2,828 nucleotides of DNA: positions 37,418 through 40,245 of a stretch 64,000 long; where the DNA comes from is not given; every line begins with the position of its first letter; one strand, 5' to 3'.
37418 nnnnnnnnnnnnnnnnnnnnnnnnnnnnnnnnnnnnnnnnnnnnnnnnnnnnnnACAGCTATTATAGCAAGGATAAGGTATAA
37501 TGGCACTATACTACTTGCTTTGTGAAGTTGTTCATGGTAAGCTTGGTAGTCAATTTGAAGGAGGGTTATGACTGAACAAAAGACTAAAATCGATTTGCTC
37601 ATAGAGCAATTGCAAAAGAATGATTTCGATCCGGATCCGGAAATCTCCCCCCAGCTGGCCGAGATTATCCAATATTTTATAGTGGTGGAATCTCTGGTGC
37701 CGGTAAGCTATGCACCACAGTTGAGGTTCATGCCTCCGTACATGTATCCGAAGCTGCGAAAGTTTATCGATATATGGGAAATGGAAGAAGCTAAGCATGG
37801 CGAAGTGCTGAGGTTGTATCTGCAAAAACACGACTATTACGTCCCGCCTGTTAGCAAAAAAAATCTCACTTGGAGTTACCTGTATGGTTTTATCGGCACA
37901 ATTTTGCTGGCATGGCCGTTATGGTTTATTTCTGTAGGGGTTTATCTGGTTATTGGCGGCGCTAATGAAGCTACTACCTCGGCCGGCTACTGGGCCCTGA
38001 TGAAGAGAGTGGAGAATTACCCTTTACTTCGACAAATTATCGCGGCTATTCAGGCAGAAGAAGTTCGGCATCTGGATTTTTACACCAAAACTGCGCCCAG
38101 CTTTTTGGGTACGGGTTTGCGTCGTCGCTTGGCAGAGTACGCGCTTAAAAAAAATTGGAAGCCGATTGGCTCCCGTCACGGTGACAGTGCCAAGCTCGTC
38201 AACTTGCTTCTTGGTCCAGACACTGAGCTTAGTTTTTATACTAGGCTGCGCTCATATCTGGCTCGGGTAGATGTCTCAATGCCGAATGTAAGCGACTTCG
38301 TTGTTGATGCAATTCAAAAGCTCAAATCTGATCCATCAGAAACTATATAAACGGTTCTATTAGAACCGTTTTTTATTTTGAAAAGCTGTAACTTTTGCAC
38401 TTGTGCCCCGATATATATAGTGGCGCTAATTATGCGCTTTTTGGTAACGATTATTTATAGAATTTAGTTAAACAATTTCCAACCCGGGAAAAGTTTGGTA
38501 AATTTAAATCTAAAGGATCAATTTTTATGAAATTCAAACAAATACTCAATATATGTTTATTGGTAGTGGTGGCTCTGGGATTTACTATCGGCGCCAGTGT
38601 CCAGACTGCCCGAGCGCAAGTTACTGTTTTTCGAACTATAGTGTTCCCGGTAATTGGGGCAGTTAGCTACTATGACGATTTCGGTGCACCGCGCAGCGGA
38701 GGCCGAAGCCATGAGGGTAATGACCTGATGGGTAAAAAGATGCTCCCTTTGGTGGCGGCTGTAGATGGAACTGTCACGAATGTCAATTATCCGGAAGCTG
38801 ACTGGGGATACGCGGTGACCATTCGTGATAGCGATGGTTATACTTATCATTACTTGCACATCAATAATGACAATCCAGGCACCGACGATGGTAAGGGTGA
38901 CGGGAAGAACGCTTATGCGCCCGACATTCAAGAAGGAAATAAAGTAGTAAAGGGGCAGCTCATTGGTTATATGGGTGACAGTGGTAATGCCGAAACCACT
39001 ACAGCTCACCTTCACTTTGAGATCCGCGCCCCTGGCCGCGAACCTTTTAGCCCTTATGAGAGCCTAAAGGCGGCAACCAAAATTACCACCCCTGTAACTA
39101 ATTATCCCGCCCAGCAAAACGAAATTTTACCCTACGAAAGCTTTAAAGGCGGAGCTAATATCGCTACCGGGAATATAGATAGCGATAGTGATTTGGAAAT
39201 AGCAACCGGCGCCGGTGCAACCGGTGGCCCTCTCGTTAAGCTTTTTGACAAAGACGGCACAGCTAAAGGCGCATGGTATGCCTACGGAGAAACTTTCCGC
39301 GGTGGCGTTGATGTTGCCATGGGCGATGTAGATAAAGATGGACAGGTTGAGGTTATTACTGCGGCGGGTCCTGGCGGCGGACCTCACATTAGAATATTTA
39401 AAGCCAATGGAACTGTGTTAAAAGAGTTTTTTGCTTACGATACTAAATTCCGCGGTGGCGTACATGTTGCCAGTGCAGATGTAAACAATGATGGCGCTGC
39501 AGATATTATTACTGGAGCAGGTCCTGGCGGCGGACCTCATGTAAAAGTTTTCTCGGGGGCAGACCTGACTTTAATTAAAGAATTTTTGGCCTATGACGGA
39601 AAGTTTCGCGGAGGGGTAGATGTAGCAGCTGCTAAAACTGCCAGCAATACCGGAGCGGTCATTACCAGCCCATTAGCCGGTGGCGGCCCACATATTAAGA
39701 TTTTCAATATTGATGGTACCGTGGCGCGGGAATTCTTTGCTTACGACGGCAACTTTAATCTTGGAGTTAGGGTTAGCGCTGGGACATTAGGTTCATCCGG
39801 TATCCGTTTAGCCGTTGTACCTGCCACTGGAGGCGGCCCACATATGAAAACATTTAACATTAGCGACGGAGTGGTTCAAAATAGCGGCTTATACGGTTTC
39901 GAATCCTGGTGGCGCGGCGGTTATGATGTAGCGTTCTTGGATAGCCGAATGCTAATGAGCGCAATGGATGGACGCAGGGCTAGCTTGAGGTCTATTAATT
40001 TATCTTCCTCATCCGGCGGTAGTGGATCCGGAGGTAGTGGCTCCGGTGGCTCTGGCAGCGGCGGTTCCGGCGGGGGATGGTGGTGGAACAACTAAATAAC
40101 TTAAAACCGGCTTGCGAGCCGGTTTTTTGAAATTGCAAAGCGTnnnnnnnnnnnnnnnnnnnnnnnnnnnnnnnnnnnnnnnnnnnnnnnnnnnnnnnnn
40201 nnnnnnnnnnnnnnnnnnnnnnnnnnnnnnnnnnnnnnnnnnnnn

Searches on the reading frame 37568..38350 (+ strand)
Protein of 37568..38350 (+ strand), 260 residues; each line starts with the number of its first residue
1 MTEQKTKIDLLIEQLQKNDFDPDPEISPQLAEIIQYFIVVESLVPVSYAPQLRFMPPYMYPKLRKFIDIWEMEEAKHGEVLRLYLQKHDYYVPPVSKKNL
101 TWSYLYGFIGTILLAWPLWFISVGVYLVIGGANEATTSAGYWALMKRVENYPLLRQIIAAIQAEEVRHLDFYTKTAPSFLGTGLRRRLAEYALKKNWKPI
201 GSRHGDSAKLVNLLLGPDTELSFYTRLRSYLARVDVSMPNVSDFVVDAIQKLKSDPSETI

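Call 44: search_protein_families(library=pfam, proteins=[window:37568-38350:+], max_evalue=0.00001)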
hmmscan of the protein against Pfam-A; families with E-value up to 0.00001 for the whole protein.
window:37568-38350:+ (260 aa): 0 families

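Call 86: search_protein_families(library=pfam, proteins=[window:37568-38350:+], max_evalue=1)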
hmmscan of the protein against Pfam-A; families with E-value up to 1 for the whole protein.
window:37568-38350:+ (260 aa): 1 family
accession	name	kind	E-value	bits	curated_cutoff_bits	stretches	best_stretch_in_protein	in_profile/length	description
PF03405.20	FA_desaturase_2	-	0.00044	19.6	22.7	1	149-178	179-208/325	Fatty acid desaturase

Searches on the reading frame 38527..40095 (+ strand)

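Call 44: search_protein_families(library=pfam, proteins=[window:38527-40095:+], max_evalue=0.00001)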
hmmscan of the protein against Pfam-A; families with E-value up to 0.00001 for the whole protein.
window:38527-40095:+ (522 aa): 2 families
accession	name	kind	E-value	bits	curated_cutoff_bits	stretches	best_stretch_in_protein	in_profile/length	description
PF01551.29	Peptidase_M23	-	5.3e-16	59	28.7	1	133-170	56-91/96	Peptidase family M23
PF01839.29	FG-GAP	-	1.7e-07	31.4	22.1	0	311-335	2-26/37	FG-GAP repeat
